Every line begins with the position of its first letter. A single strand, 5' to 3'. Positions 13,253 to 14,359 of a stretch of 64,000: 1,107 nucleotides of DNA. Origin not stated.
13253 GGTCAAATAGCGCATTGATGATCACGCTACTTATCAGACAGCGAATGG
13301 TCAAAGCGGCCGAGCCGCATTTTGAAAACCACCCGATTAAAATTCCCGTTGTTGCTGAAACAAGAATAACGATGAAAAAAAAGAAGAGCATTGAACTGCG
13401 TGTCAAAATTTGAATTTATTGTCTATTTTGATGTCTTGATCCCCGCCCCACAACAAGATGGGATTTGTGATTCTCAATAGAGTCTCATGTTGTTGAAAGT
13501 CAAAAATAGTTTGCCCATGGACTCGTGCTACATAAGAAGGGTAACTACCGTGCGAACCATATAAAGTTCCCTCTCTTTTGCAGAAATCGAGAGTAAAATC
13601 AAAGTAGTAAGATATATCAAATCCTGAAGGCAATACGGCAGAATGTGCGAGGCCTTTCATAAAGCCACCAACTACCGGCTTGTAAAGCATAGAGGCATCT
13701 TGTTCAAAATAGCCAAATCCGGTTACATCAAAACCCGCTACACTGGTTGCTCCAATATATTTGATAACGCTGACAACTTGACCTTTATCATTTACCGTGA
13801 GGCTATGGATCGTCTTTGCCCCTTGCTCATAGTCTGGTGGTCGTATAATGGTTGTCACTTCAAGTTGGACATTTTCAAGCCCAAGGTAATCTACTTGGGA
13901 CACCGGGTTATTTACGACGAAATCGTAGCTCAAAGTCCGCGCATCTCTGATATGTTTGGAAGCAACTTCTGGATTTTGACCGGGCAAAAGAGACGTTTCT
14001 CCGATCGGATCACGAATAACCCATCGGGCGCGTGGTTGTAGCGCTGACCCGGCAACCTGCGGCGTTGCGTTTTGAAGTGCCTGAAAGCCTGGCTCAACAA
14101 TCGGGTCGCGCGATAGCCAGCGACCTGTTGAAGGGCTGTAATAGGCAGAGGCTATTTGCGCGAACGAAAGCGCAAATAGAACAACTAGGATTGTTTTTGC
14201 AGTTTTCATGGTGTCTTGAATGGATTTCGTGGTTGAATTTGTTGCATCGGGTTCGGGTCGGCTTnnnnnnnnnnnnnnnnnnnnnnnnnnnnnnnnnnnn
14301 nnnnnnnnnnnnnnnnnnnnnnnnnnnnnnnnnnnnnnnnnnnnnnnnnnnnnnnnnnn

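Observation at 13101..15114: Tandem 'signal peptide + RHS-core tip + variable C-terminus' cassettes, each followed by a tiny membrane ORF, in an AT-rich islet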

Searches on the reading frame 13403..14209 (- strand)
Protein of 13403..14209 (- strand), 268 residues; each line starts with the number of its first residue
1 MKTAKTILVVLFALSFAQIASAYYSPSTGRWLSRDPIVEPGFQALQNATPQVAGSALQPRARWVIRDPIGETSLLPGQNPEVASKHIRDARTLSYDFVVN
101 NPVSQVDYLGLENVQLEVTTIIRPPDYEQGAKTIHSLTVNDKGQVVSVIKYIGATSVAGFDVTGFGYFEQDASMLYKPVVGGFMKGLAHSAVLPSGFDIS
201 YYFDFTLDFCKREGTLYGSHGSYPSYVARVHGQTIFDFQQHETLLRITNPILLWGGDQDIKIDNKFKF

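Call 3: search_protein_families(library=pfam, proteins=[window:13403-14209:-], max_evalue=1)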
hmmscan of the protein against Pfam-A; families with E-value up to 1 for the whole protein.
window:13403-14209:- (268 aa): 0 families

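Call 4: search_protein_families(library=ncbifam, proteins=[window:13403-14209:-], max_evalue=1)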
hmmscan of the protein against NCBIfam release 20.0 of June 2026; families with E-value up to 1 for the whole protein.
window:13403-14209:- (268 aa): 1 family
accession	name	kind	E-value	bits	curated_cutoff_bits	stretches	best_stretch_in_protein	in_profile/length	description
TIGR03696.1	Rhs_assc_core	domain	1.4e-06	28.7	32.5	1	23-41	37-55/76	RHS repeat-associated core domain-containing protein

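Call 7: find_homologous_proteins(query=window:13403-14209:-)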
Query window:13403-14209:- (268 aa): 167 proteins with E <= 0.001 among 953 candidates; the best 120 are listed.
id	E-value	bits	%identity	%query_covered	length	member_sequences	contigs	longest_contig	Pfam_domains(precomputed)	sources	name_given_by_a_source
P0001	9.1e-178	607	100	100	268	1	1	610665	-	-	-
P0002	1.5e-24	105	57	41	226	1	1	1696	-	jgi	-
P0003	8.5e-23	99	56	42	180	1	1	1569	-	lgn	-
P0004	2.4e-22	98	32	93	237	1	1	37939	-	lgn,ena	-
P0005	6.4e-22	96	58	40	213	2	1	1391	-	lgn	-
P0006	8.0e-22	96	49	43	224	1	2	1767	-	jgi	jgi:hypothetical protein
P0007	1.3e-21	95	40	63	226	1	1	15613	-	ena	-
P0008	2.4e-21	95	50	42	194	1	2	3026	-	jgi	jgi:hypothetical protein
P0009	7.1e-21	93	45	50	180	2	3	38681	-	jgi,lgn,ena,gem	-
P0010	7.2e-21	93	52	41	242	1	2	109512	-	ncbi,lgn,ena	-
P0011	1.2e-20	92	50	41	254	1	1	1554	-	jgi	jgi:hypothetical protein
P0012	2.4e-20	91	64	26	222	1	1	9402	-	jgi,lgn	jgi:hypothetical protein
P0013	4.2e-20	90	51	42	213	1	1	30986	-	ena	-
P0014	5.1e-20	90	52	46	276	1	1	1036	-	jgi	-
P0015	8.4e-20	90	54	46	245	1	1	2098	-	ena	-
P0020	3.0e-19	88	51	46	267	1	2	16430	-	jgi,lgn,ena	-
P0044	5.6e-17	80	44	49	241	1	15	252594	-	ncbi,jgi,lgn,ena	ncbi:MAG: hypothetical protein WCJ07_02405 [Verrucomicrobiota bacterium]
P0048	9.3e-17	80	51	38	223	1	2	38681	-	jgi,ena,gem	-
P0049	1.3e-16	79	35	67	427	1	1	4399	PF05593.20,PF25023.2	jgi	-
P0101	1.2e-11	63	47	40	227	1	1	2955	-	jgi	jgi:hypothetical protein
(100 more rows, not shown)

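Call 11: find_encoding_contigs(protein=P0020, flank=8000, max_places=2)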
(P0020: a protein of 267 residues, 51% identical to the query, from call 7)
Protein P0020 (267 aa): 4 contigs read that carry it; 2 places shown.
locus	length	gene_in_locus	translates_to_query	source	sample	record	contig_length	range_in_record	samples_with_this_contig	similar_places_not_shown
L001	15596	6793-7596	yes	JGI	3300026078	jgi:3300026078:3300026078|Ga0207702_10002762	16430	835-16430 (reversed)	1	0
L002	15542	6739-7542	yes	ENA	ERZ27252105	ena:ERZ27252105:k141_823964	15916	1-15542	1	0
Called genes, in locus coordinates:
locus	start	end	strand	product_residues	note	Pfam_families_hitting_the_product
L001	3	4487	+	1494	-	?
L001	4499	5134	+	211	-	-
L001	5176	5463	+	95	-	-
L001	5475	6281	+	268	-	-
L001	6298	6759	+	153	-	-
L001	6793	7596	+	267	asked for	-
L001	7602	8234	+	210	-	-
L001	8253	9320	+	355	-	PF13369:Transglut_core2 (weak)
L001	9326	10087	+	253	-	-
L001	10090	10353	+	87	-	-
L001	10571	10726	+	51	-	-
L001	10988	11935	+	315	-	-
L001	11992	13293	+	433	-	-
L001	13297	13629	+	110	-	-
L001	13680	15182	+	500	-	PF13676:TIR_2 (faint)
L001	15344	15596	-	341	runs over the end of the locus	PF00589:Phage_integrase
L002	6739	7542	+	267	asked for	-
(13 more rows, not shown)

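Call 12: find_encoding_contigs(protein=P0044, flank=8000, max_places=2)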
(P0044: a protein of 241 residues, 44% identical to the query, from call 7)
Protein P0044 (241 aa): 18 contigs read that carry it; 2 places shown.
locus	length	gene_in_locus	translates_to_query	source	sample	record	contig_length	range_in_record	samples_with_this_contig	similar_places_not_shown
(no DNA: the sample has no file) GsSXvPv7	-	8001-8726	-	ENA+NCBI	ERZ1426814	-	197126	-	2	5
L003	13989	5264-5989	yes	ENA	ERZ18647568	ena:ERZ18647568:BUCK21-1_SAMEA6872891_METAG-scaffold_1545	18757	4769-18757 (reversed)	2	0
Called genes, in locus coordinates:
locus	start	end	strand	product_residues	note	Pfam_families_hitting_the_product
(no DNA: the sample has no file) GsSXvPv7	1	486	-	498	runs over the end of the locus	PF07690:MFS_1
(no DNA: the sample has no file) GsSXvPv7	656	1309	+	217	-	PF19220:Rod_CreS (weak)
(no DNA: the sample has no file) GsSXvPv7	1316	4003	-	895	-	PF01624:MutS_I, PF05188:MutS_II, PF05192:MutS_III, PF05190:MutS_IV, PF00488:MutS_V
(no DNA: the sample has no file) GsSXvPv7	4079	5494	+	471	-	PF00909:Ammonium_transp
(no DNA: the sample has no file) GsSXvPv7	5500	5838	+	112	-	PF00543:P-II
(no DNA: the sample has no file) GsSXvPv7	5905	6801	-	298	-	PF01073:3Beta_HSD, PF01370:Epimerase, PF04321:RmlD_sub_bind, PF13460:NAD_binding_10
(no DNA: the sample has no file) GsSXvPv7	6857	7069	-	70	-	-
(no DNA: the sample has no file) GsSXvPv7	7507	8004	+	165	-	-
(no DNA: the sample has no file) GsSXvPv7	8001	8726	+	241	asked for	-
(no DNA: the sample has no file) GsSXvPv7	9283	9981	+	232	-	-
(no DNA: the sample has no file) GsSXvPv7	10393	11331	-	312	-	PF02541:Ppx-GppA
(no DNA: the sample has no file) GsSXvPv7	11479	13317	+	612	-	PF22666:Glyco_hydro_2_N2, PF02837:Glyco_hydro_2_N, PF00703:Glyco_hydro_2, PF02836:Glyco_hydro_2_C (weak)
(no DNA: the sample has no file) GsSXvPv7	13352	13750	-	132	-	PF05258:DciA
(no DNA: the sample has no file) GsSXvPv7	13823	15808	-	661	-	-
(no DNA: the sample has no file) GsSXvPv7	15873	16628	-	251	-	PF13489:Methyltransf_23, PF13847:Methyltransf_31, PF08241:Methyltransf_11, PF08242:Methyltransf_12, PF13649:Methyltransf_25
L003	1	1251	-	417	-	?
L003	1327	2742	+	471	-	PF00909:Ammonium_transp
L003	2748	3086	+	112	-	PF00543:P-II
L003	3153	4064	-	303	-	-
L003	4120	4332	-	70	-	-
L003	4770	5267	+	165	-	-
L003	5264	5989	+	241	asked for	-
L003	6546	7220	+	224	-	-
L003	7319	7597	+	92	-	-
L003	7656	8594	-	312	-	PF02541:Ppx-GppA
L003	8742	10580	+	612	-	PF22666:Glyco_hydro_2_N2, PF02837:Glyco_hydro_2_N, PF00703:Glyco_hydro_2, PF02836:Glyco_hydro_2_C (weak)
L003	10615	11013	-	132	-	PF05258:DciA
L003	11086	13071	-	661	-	-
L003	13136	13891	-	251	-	PF13489:Methyltransf_23, PF13847:Methyltransf_31, PF08241:Methyltransf_11, PF08242:Methyltransf_12, PF13649:Methyltransf_25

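Call 13: search_protein_families(library=pfam, proteins=[L001:3-4487:+, L001:4499-5134:+, L001:5176-5463:+, L001:6298-6759:+, L001:7602-8234:+, L001:8253-9320:+, L001:10090-10353:+, L003:4770-5267:+, L003:7319-7597:+], max_evalue=0.01)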
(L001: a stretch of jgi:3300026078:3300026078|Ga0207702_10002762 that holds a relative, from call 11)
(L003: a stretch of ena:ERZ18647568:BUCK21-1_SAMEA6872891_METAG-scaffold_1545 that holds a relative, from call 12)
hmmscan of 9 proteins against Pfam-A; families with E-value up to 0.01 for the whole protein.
L001:3-4487:+ (1494 aa): 2 families
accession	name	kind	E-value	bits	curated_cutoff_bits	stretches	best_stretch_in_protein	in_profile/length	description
PF05593.20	RHS_repeat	-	7.9e-18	64.8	22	2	657-687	1-31/38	RHS Repeat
PF11178.13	DUF2963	-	0.003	17.3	22.6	0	390-420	4-35/52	Protein of unknown function (DUF2963)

L001:4499-5134:+ (211 aa): 0 families

L001:5176-5463:+ (95 aa): 0 families

L001:6298-6759:+ (153 aa): 0 families

L001:7602-8234:+ (210 aa): 0 families

L001:8253-9320:+ (355 aa): 1 family
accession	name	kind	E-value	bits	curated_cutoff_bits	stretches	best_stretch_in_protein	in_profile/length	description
PF13369.12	Transglut_core2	-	1.6e-05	24.9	23.5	1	102-240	2-114/155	Transglutaminase-like superfamily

L001:10090-10353:+ (87 aa): 0 families

L003:4770-5267:+ (165 aa): 1 family
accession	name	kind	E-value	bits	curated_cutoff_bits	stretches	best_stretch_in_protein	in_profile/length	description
PF13369.12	Transglut_core2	-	0.00066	19.6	23.5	1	3-56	72-125/155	Transglutaminase-like superfamily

L003:7319-7597:+ (92 aa): 0 families

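Call 16: find_encoding_contigs(protein=P0048, flank=8000, max_places=2)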
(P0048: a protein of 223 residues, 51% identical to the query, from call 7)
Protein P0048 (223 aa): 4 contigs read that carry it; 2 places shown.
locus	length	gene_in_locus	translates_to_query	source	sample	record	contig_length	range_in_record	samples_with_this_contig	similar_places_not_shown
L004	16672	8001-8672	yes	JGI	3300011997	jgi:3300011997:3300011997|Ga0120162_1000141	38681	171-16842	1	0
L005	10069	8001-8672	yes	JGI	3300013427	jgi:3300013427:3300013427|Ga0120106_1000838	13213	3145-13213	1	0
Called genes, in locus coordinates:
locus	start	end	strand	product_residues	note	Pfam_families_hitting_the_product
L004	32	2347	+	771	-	PF14871:GHL6, PF02449:Glyco_hydro_42 (faint)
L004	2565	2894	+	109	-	PF13442:Cytochrome_CBB3, PF00034:Cytochrom_C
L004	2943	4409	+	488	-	PF03446:NAD_binding_2 (faint), PF03721:UDPG_MGDP_dh_N, PF00984:UDPG_MGDP_dh, PF03720:UDPG_MGDP_dh_C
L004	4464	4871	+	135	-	PF03652:RuvX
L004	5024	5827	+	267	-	PF01416:PseudoU_synth_1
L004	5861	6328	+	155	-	PF00588:SpoU_methylase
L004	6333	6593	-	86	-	PF24732:ParE_like (weak)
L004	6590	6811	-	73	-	-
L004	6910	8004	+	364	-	-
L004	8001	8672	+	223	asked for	-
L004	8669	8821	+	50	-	-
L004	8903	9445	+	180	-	-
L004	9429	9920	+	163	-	-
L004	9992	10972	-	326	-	PF00005:ABC_tran, PF13304:AAA_21 (weak), PF08352:oligo_HPY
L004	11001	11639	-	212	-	PF02163:Peptidase_M50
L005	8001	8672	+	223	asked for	-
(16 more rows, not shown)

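Call 17: find_encoding_contigs(protein=P0004, flank=8000, max_places=2)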
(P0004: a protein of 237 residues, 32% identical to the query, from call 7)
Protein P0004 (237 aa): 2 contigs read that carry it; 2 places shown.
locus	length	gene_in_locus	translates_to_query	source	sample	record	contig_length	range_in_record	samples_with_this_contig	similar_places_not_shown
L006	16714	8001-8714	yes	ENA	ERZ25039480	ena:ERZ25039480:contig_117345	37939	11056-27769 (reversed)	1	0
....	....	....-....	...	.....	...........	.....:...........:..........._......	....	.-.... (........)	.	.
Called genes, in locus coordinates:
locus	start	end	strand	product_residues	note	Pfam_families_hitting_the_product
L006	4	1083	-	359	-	PF10123:Mu-like_Pro_N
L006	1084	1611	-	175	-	-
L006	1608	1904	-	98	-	-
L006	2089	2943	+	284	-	PF01381:HTH_3 (faint), PF15943:YdaS_toxin (faint)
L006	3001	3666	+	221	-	PF04002:RadC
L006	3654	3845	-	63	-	-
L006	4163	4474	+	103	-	-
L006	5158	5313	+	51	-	-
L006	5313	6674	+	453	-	PF00574:CLP_protease (weak), PF25145:NfeD1b_N, PF24961:NfeD_membrane, PF01957:NfeD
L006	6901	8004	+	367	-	PF13369:Transglut_core2 (weak)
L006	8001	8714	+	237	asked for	-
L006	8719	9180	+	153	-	-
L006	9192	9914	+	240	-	PF26636:DUF8209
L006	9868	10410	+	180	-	-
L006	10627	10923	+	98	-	-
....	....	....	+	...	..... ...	-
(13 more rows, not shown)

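Call 19: find_encoding_contigs(protein=P0049, flank=5000, max_places=3)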
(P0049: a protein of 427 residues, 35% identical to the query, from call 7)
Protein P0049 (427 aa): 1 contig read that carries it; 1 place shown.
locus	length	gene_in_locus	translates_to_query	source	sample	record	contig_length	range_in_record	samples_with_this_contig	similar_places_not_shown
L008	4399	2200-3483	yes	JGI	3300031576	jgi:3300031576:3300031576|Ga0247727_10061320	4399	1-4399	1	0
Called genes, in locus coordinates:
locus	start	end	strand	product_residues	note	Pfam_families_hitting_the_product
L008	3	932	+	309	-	?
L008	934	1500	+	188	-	-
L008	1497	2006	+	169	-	PF05593:RHS_repeat (faint)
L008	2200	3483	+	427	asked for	PF05593:RHS_repeat (faint), PF25023:TEN_YD-shell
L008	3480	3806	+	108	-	-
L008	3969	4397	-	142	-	?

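Call 20: find_encoding_contigs(protein=P0101, flank=5000, max_places=3)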
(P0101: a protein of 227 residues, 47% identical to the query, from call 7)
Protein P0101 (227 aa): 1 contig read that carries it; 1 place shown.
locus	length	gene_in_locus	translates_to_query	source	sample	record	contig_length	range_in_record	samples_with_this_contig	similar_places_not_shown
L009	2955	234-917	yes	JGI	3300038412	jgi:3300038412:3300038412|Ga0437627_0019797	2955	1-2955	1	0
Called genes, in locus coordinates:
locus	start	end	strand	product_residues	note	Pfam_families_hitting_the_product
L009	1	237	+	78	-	?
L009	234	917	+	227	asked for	-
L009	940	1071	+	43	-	-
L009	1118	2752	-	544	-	PF13005:zf-IS66 (weak), PF03050:DDE_Tnp_IS66, PF13817:DDE_Tnp_IS66_C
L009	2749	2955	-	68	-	?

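Call 29: search_protein_families(library=pfam, alignment_id=A2, max_evalue=0.001)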
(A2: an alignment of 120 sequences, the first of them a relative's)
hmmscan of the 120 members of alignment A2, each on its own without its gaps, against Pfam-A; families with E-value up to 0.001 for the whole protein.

A. member 1, P0001 (268 aa): 0 families

B. families by the number of members that match (of 120 scanned): 4 families
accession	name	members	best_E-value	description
PF14521.12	Aspzincin_M35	3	3.9e-06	Lysine-specific metallo-endopeptidase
PF22322.1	DUF6973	1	1.3e-20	Domain of unknown function (DUF6973)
PF01832.25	Glucosaminidase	1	1.7e-17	Mannosyl-glycoprotein endo-beta-N-acetylglucosaminidase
PF05593.20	RHS_repeat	1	1.1e-07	RHS Repeat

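Call 47: predict_structure(alignment_id=A2)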
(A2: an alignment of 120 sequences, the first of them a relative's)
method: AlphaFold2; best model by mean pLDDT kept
length: 268 residues; sequences in the alignment: 120
mean_pLDDT: 53.9   pTM: 0.31
mean pLDDT of the five models: 53.9, 52.2, 51.7, 49.5, 49.1
residues with pLDDT >= 90: 10; 70-90: 57; 50-70: 81; < 50: 120
segments of 3 or more residues with pLDDT < 50: 54-59, 89-99, 156-171, 173-198, 200-223, 239-268
pLDDT, mean of each block of 10 residues (from residue 1): 87 88 73 63 61 50 55 53 54 42 64 76 68 77 75 53 37 37 30 41 41 31 53 55 27 31 31
secondary structure, 60 per line:
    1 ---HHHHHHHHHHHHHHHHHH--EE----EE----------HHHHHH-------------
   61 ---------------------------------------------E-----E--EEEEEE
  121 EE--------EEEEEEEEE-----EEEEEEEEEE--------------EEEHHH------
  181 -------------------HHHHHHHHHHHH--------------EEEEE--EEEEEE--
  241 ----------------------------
elements in order: H4-21 H42-47 E115-122 E131-139 E145-154 E169-171 H200-211 E226-230 E233-238

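Call 74: search_protein_families(library=phrogs, proteins=[window:13403-14209:-], max_evalue=0.01)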
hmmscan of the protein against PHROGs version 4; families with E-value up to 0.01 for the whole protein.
window:13403-14209:- (268 aa): 0 families
